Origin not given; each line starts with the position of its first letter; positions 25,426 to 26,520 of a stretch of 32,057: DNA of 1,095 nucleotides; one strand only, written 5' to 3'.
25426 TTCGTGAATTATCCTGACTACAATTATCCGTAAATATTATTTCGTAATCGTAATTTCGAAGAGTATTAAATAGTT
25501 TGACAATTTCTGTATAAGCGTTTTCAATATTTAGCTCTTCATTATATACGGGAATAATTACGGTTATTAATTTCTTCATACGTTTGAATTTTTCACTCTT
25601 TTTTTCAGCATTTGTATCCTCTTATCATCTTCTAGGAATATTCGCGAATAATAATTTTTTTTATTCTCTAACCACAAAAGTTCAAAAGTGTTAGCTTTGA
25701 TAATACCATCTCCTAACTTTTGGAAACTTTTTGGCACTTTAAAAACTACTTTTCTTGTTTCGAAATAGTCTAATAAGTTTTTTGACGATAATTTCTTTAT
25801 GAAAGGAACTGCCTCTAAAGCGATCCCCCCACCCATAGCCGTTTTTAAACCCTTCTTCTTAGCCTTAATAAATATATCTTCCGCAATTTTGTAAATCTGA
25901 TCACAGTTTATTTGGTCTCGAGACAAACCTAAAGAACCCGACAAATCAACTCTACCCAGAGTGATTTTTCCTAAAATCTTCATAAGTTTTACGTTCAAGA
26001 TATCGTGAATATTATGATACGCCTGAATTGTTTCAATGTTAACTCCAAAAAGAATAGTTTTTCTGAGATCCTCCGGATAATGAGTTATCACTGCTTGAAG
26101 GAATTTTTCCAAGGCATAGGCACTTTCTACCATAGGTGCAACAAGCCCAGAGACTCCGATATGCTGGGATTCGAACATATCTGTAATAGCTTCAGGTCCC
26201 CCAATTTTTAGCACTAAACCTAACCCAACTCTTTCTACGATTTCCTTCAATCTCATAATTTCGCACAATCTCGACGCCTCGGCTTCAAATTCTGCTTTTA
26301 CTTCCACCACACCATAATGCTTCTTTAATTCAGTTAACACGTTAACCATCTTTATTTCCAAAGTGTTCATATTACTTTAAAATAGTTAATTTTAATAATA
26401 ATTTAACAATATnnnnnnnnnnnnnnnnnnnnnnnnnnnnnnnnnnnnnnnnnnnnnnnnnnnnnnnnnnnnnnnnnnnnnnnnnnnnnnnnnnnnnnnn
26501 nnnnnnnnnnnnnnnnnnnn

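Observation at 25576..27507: HpcH/HpaI-type aldolase adjacent to a divergent 3-dehydroquinate-synthase-like enzyme inside a glycan operon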

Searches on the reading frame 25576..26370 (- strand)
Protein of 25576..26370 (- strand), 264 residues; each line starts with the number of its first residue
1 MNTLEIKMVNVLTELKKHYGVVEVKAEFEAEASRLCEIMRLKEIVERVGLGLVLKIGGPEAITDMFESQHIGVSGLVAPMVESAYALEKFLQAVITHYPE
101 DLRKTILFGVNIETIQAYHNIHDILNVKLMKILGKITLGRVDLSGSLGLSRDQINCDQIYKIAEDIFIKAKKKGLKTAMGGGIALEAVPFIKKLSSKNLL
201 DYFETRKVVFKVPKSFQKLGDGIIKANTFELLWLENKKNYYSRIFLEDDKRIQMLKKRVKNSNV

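Call 4: search_protein_families(library=pfam, proteins=[window:25576-26370:-], max_evalue=0.01)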
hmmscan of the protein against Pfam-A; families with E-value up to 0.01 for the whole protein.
window:25576-26370:- (264 aa): 1 family
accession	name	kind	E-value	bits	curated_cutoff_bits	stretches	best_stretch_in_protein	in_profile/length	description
PF03328.21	HpcH_HpaI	-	1.4e-08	34.7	25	1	64-175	76-185/221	HpcH/HpaI aldolase/citrate lyase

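Call 7: search_protein_families(library=ncbifam, proteins=[window:25576-26370:-], max_evalue=0.001)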
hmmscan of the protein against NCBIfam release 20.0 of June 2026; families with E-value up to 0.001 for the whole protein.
window:25576-26370:- (264 aa): 0 families

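Call 9: search_solved_structures(query=window:25576-26370:-, max_evalue=1, show_alignments=3)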
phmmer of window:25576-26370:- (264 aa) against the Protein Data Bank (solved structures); distinct sequences matched with E-value up to 1: 2.
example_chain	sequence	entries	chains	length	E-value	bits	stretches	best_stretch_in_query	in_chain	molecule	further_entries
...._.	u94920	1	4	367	0.46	13.3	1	17-97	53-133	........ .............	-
8goa_A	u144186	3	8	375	0.48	13.2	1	17-97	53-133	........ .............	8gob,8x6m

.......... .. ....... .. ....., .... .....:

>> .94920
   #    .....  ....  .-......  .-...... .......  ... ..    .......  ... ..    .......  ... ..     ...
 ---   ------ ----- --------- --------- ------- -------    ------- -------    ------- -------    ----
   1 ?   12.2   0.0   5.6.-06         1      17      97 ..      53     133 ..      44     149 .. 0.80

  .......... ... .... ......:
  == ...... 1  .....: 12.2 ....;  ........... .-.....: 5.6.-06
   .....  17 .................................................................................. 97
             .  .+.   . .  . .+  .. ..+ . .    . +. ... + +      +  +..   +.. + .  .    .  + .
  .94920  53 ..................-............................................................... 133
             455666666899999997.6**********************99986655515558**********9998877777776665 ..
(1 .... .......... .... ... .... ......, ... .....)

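Call 10: find_homologous_proteins(query=window:25576-26370:-)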
Query window:25576-26370:- (264 aa): 1926 proteins with E <= 0.001 among 3076 candidates; the best 120 are listed.
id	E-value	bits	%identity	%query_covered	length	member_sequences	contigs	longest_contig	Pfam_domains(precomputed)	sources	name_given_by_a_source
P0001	4.4e-161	552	100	97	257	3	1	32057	PF03328.21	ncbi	ncbi:MAG: aldolase/citrate lyase family protein [Bacteroidota bacterium]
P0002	4.0e-114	398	68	98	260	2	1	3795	PF03328.21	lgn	-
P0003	5.5e-113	395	69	98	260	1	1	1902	PF03328.21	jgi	-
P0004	2.8e-112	392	68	98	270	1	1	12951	PF03328.21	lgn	-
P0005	3.8e-111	389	68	98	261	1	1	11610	PF03328.21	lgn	-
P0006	4.2e-111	388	70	98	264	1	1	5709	PF03328.21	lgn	-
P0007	5.9e-111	388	67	98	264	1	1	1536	PF03328.21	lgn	-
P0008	6.5e-111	388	67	98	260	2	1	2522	PF03328.21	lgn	-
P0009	1.5e-110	387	67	98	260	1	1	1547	PF03328.21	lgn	-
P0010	3.9e-110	385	67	98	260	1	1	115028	PF03328.21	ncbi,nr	ncbi:MAG: citrate lyase beta subunit [Candidatus Levybacteria bacterium]|nr:citrate lyase beta subun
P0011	6.3e-110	385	68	98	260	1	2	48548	PF03328.21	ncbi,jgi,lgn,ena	-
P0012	1.1e-109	384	67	98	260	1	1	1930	PF03328.21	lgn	-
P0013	1.6e-109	383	67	98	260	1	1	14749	PF03328.21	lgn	-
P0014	1.7e-109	383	68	98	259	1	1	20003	PF03328.21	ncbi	-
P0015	3.5e-109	382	68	98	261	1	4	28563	PF03328.21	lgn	-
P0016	8.4e-109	381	66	98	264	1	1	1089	PF03328.21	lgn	-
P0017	3.7e-108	379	67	98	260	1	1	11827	PF03328.21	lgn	-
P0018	4.1e-108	379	67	98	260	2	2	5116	PF03328.21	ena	-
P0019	4.3e-108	379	65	98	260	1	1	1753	PF03328.21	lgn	-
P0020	6.6e-108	378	66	98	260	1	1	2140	PF03328.21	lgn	-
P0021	1.2e-107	377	68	98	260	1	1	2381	PF03328.21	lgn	-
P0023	4.7e-106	372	67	98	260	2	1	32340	PF03328.21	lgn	-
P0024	6.9e-106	371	67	98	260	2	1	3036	PF03328.21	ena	-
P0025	1.7e-105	370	64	98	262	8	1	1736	PF03328.21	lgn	-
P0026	3.6e-105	369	63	98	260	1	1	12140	PF03328.21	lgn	-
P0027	2.0e-104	367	63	98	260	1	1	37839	PF03328.21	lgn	-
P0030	1.4e-103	364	66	98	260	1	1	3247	PF03328.21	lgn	-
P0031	1.8e-103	363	64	98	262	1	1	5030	PF03328.21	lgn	-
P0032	2.8e-103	363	66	98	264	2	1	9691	PF03328.21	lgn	-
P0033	4.4e-103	362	66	98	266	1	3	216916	PF03328.21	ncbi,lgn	-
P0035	1.2e-102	361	65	98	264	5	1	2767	PF03328.21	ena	-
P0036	1.3e-102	361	63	98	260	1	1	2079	PF03328.21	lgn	-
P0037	1.6e-102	360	63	98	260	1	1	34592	PF03328.21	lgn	-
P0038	2.7e-102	360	64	96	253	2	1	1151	PF03328.21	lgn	-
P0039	4.4e-102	359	65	98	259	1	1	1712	PF03328.21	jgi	jgi:4-hydroxy-2-oxoheptanedioate aldolase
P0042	1.1e-101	358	63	98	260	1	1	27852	PF03328.21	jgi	jgi:hypothetical protein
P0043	1.2e-101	357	64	98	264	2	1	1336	PF03328.21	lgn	-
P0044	3.3e-101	356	63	98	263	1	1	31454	PF03328.21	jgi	jgi:hypothetical protein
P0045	5.2e-101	355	64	98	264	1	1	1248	PF03328.21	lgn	-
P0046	1.1e-100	354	64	98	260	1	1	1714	PF03328.21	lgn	-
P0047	1.5e-100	354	63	98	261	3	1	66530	PF03328.21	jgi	-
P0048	2.4e-100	353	62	98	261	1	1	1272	PF03328.21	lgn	-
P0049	2.6e-100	353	64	93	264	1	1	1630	PF03328.21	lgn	-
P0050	9.6e-100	351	63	98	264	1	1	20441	PF03328.21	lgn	-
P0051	1.1e-99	351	63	99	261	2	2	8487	PF03328.21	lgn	-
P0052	1.5e-99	351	64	98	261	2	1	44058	PF03328.21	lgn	-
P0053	1.7e-99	350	61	98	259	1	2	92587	PF03328.21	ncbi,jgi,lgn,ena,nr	ncbi:MAG TPA: aldolase/citrate lyase family protein [Candidatus Sulfotelmatobacter sp.]|jgi:4-hydrox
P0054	2.8e-99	350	62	98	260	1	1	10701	PF03328.21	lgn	-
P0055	3.3e-99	349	62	98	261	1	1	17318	PF03328.21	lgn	-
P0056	3.7e-99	349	63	98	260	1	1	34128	PF03328.21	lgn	-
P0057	1.6e-98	347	64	91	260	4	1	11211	PF03328.21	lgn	-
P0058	3.2e-98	346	61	98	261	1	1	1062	PF03328.21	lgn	-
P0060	3.9e-98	346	63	98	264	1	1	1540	PF03328.21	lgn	-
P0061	3.9e-98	346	61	98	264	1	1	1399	PF03328.21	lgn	-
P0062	6.6e-98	345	64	95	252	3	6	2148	PF03328.21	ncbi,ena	-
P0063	8.4e-98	345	61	98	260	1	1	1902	PF03328.21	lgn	-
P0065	1.1e-97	344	62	98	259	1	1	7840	PF03328.21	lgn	-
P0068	2.1e-97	344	62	98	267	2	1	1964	PF03328.21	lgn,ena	-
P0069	4.8e-97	342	63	95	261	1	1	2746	PF03328.21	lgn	-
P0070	5.2e-97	342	60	98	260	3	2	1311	PF03328.21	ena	-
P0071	9.5e-97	341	60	99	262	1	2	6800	PF03328.21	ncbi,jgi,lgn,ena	-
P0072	1.1e-96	341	61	98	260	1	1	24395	PF03328.21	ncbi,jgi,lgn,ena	jgi:hypothetical protein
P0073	1.4e-96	341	62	96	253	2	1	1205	PF03328.21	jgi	-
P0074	2.4e-96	340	59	98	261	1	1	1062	PF03328.21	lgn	-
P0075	2.6e-96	340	61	98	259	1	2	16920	PF03328.21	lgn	-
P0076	5.6e-96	339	60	100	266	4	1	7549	PF03328.21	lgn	-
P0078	1.1e-95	338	62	95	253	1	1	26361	PF03328.21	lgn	-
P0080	4.4e-95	336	62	98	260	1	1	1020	PF03328.21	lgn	-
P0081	9.6e-95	335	59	98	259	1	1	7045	PF03328.21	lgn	-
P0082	1.1e-94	335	62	95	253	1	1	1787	PF03328.21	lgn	-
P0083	1.2e-94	335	64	96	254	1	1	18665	PF03328.21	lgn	-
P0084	6.0e-94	332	61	98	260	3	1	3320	PF03328.21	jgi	jgi:hypothetical protein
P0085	7.7e-94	332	60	98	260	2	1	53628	PF03328.21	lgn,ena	-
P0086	7.9e-94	332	61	98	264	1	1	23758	PF03328.21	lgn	-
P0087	1.1e-93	331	61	91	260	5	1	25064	PF03328.21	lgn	-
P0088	1.3e-93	331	59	98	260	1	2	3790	PF03328.21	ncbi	-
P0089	1.7e-93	331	61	98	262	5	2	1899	PF03328.21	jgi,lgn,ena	-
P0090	2.1e-93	330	63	96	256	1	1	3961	PF03328.21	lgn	-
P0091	2.1e-93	330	62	98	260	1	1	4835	PF03328.21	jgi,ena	-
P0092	2.2e-93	330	58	98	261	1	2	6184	PF03328.21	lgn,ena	-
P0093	3.9e-93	330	59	98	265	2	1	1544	PF03328.21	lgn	-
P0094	3.9e-93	330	60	98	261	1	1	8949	PF03328.21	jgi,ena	-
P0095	3.9e-93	330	63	98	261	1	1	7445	PF03328.21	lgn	-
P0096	7.2e-93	329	59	98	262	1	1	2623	PF03328.21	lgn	-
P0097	8.3e-93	329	62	98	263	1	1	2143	PF03328.21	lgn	-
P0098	1.0e-92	328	61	95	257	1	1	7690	PF03328.21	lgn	-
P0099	3.3e-92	327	58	100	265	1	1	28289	PF03328.21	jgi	-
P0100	4.8e-92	326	60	98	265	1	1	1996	PF03328.21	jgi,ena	-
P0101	4.9e-92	326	59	98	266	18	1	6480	PF03328.21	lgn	-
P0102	4.9e-92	326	58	98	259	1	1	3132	PF03328.21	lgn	-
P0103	8.0e-92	325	58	98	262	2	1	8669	PF03328.21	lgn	-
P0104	1.2e-91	325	58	98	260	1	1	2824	PF03328.21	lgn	-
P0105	1.6e-91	324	59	98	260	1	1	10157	PF03328.21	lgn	-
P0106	1.7e-91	324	59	98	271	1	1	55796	PF03328.21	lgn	-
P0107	1.9e-91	324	58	100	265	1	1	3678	PF03328.21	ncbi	-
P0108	2.2e-91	324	60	98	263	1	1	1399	PF03328.21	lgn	-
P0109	4.0e-91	323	58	96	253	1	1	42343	PF03328.21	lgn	-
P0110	4.7e-91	323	60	96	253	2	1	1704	PF03328.21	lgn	-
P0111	5.2e-91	323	61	95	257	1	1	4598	PF03328.21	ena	-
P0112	8.9e-91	322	59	98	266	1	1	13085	PF03328.21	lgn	-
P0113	1.3e-90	321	57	98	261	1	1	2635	PF03328.21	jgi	-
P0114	1.3e-90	321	59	98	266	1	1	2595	PF03328.21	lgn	-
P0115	1.4e-90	321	57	99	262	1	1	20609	PF03328.21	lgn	-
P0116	1.4e-90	321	58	99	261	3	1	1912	PF03328.21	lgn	-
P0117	2.1e-90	321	59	98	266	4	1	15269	PF03328.21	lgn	-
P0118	2.8e-90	320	59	98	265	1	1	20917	PF03328.21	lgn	-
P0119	3.8e-90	320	58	98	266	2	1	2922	PF03328.21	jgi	-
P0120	3.8e-90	320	58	98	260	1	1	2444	PF03328.21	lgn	-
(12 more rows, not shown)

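Call 12: find_encoding_contigs(protein=P0010, flank=10000, max_places=2)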
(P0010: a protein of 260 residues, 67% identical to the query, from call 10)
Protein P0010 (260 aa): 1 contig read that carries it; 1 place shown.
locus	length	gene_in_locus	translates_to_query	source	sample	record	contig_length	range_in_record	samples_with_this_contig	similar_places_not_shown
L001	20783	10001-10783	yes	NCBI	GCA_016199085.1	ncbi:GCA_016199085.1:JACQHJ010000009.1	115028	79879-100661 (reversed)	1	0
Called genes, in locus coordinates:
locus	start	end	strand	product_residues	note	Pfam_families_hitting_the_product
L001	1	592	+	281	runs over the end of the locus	PF02353:CMAS (weak), PF13489:Methyltransf_23, PF05175:MTS, PF08241:Methyltransf_11, PF08242:Methyltransf_12, PF13649:Methyltransf_25, PF13847:Methyltransf_31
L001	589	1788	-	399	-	PF01041:DegT_DnrJ_EryC1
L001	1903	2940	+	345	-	PF00535:Glycos_transf_2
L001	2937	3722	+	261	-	PF00483:NTP_transferase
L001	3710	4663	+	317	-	PF00106:adh_short (faint), PF01073:3Beta_HSD, PF01370:Epimerase, PF02719:Polysacc_synt_2, PF04321:RmlD_sub_bind, PF16363:GDP_Man_Dehyd, PF07993:NAD_binding_4 (weak)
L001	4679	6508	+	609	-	PF02776:TPP_enzyme_N, PF00205:TPP_enzyme_M, PF02775:TPP_enzyme_C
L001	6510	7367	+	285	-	PF01370:Epimerase, PF04321:RmlD_sub_bind, PF16363:GDP_Man_Dehyd (faint)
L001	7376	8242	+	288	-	PF00923:TAL_FSA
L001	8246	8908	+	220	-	PF13561:adh_short_C2, PF00106:adh_short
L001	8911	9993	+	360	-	PF01761:DHQ_synthase, PF24621:DHQS_C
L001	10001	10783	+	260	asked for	PF03328:HpcH_HpaI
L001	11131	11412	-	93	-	PF07578:LAB_N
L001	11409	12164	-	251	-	PF01209:Ubie_methyltran (weak), PF08003:Methyltransf_9 (faint), PF13489:Methyltransf_23, PF05175:MTS (weak), PF13847:Methyltransf_31, PF08241:Methyltransf_11, PF08242:Methyltransf_12, PF13649:Methyltransf_25, +1 more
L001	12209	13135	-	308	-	-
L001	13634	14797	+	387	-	-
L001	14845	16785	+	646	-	-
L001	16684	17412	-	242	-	PF02353:CMAS (weak), PF05175:MTS (weak), PF13489:Methyltransf_23, PF03848:TehB, PF13649:Methyltransf_25, PF13847:Methyltransf_31, PF08241:Methyltransf_11, PF08242:Methyltransf_12, +1 more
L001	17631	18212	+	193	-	PF18915:DUF5667 (weak)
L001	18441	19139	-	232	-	PF00535:Glycos_transf_2, PF10111:Glyco_tranf_2_2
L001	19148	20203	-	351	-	PF01370:Epimerase, PF02719:Polysacc_synt_2 (weak), PF01073:3Beta_HSD, PF07993:NAD_binding_4 (weak), PF16363:GDP_Man_Dehyd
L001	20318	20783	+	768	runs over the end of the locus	-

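Call 13: find_encoding_contigs(protein=P0053, flank=10000, max_places=2)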
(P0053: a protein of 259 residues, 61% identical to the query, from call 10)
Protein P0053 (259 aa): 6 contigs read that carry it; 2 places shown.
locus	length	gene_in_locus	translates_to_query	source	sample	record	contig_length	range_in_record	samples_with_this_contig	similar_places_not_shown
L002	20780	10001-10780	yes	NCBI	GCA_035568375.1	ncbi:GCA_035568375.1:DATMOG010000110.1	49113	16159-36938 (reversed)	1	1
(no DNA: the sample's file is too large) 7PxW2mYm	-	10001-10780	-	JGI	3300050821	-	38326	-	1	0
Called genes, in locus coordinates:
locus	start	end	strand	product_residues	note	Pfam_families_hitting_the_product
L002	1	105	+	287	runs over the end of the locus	PF00535:Glycos_transf_2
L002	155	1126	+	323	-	PF01073:3Beta_HSD, PF01370:Epimerase, PF02719:Polysacc_synt_2, PF04321:RmlD_sub_bind, PF05368:NmrA, PF07993:NAD_binding_4 (faint), PF13460:NAD_binding_10, PF16363:GDP_Man_Dehyd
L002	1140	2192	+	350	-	PF13439:Glyco_transf_4, PF00534:Glycos_transf_1, PF13692:Glyco_trans_1_4, PF20706:GT4-conflict (weak)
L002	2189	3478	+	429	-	PF01943:Polysacc_synt (weak), PF01554:MatE (faint), PF13440:Polysacc_synt_3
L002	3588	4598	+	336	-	PF01209:Ubie_methyltran (faint), PF13489:Methyltransf_23 (faint), PF08241:Methyltransf_11, PF08242:Methyltransf_12, PF13649:Methyltransf_25 (weak)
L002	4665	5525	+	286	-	PF00923:TAL_FSA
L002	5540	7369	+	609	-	PF02776:TPP_enzyme_N, PF00205:TPP_enzyme_M, PF02775:TPP_enzyme_C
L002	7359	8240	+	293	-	PF01370:Epimerase, PF04321:RmlD_sub_bind, PF16363:GDP_Man_Dehyd (weak)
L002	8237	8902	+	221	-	PF01370:Epimerase (weak), PF04321:RmlD_sub_bind (faint), PF13561:adh_short_C2, PF00106:adh_short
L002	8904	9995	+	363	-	PF01761:DHQ_synthase, PF24621:DHQS_C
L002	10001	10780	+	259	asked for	PF03328:HpcH_HpaI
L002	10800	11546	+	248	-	PF00535:Glycos_transf_2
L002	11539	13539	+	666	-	PF09594:GT87 (weak)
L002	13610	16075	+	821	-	PF09586:YfhO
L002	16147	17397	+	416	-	PF09594:GT87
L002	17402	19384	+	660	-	-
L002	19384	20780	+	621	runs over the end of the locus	PF13231:PMT_2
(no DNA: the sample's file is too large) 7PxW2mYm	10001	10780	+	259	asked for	PF03328:HpcH_HpaI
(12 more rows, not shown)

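Call 14: find_encoding_contigs(protein=P0033, flank=10000, max_places=2)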
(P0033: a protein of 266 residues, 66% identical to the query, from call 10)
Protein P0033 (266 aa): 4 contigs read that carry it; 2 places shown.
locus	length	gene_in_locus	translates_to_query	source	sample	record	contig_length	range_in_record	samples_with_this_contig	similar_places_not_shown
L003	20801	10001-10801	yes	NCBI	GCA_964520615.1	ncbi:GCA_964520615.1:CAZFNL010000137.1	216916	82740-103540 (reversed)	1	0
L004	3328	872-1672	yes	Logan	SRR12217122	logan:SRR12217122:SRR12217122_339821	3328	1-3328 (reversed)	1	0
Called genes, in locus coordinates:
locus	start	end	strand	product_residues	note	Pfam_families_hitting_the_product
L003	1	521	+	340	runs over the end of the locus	PF01073:3Beta_HSD, PF01370:Epimerase, PF02719:Polysacc_synt_2 (faint), PF16363:GDP_Man_Dehyd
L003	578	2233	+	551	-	-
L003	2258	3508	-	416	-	PF01041:DegT_DnrJ_EryC1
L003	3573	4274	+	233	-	PF00535:Glycos_transf_2, PF10111:Glyco_tranf_2_2 (weak)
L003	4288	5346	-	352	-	PF13489:Methyltransf_23, PF07021:MetW (weak), PF13847:Methyltransf_31, PF08241:Methyltransf_11, PF08242:Methyltransf_12, PF13649:Methyltransf_25, PF22674:C2185-like_N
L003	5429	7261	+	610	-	PF02776:TPP_enzyme_N, PF00205:TPP_enzyme_M, PF02775:TPP_enzyme_C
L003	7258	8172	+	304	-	PF01370:Epimerase, PF04321:RmlD_sub_bind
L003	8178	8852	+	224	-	PF13561:adh_short_C2, PF23441:SDR (weak), PF00106:adh_short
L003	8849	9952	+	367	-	PF01761:DHQ_synthase, PF24621:DHQS_C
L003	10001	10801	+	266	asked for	PF03328:HpcH_HpaI (weak)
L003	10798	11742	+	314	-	PF00535:Glycos_transf_2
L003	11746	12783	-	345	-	PF01073:3Beta_HSD, PF01370:Epimerase, PF02719:Polysacc_synt_2, PF04321:RmlD_sub_bind, PF16363:GDP_Man_Dehyd, PF13460:NAD_binding_10, PF07993:NAD_binding_4, PF16363:GDP_Man_Dehyd, +1 more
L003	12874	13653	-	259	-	PF00483:NTP_transferase, PF12804:NTP_transf_3 (weak)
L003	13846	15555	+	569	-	PF02543:Carbam_trans_N, PF16861:Carbam_trans_C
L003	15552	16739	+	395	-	PF13477:Glyco_trans_4_2 (weak), PF13439:Glyco_transf_4, PF13579:Glyco_trans_4_4, PF20706:GT4-conflict, PF00534:Glycos_transf_1, PF13692:Glyco_trans_1_4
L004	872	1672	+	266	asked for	PF03328:HpcH_HpaI (weak)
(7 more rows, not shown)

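Call 18: search_solved_structures(query=A1, max_evalue=10, show_alignments=3)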
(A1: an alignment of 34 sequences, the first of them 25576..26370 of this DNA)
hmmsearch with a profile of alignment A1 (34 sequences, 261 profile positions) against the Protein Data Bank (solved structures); distinct sequences matched with E-value up to 10: 26.
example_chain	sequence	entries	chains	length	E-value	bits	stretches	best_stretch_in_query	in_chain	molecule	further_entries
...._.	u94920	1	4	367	0.0018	21.2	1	17-86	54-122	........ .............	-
8goa_A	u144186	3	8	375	0.0019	21.1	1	17-86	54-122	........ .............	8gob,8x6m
3qz6_A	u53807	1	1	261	0.0036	20.2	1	100-175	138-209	HpcH/HpaI aldolase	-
2vws_A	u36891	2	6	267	0.008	19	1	96-171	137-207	YFAU, 2-KETO-3-DEOXY SUGAR ALDOLASE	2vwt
7et8_A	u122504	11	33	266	0.011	18.6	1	97-161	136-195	4-hydroxy-2-oxoheptanedioate aldolase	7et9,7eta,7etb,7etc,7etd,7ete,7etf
8k1g_A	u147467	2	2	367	0.011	18.6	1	28-86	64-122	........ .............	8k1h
1jpu_A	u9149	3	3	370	0.076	15.8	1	14-84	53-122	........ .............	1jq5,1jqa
4l9y_A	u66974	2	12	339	0.1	15.4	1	84-155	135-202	Malyl-CoA lyase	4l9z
4b5s_A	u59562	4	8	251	0.31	13.8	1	100-150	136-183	4-HYDROXY-2-OXO-HEPTANE-1,7-DIOATE ALDOLASE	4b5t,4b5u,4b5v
4b5w_A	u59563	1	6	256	0.31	13.8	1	100-150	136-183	4-HYDROXY-2-OXO-HEPTANE-1,7-DIOATE ALDOLASE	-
4b5x_A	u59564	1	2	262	0.31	13.8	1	100-150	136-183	4-HYDROXY-2-OXO-HEPTANE-1,7-DIOATE ALDOLASE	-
2v5j_A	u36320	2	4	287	0.37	13.6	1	100-150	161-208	2,4-DIHYDROXYHEPT-2-ENE-1,7-DIOIC ACID ALDOLASE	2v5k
1dxe_A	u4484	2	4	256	0.41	13.4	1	93-174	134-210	2-DEHYDRO-3-DEOXY-GALACTARATE ALDOLASE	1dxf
13go_A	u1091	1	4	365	0.46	13.3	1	26-89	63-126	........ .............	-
7o5v_AAA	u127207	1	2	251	1.1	12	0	106-148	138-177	HpcH/HpaI aldolase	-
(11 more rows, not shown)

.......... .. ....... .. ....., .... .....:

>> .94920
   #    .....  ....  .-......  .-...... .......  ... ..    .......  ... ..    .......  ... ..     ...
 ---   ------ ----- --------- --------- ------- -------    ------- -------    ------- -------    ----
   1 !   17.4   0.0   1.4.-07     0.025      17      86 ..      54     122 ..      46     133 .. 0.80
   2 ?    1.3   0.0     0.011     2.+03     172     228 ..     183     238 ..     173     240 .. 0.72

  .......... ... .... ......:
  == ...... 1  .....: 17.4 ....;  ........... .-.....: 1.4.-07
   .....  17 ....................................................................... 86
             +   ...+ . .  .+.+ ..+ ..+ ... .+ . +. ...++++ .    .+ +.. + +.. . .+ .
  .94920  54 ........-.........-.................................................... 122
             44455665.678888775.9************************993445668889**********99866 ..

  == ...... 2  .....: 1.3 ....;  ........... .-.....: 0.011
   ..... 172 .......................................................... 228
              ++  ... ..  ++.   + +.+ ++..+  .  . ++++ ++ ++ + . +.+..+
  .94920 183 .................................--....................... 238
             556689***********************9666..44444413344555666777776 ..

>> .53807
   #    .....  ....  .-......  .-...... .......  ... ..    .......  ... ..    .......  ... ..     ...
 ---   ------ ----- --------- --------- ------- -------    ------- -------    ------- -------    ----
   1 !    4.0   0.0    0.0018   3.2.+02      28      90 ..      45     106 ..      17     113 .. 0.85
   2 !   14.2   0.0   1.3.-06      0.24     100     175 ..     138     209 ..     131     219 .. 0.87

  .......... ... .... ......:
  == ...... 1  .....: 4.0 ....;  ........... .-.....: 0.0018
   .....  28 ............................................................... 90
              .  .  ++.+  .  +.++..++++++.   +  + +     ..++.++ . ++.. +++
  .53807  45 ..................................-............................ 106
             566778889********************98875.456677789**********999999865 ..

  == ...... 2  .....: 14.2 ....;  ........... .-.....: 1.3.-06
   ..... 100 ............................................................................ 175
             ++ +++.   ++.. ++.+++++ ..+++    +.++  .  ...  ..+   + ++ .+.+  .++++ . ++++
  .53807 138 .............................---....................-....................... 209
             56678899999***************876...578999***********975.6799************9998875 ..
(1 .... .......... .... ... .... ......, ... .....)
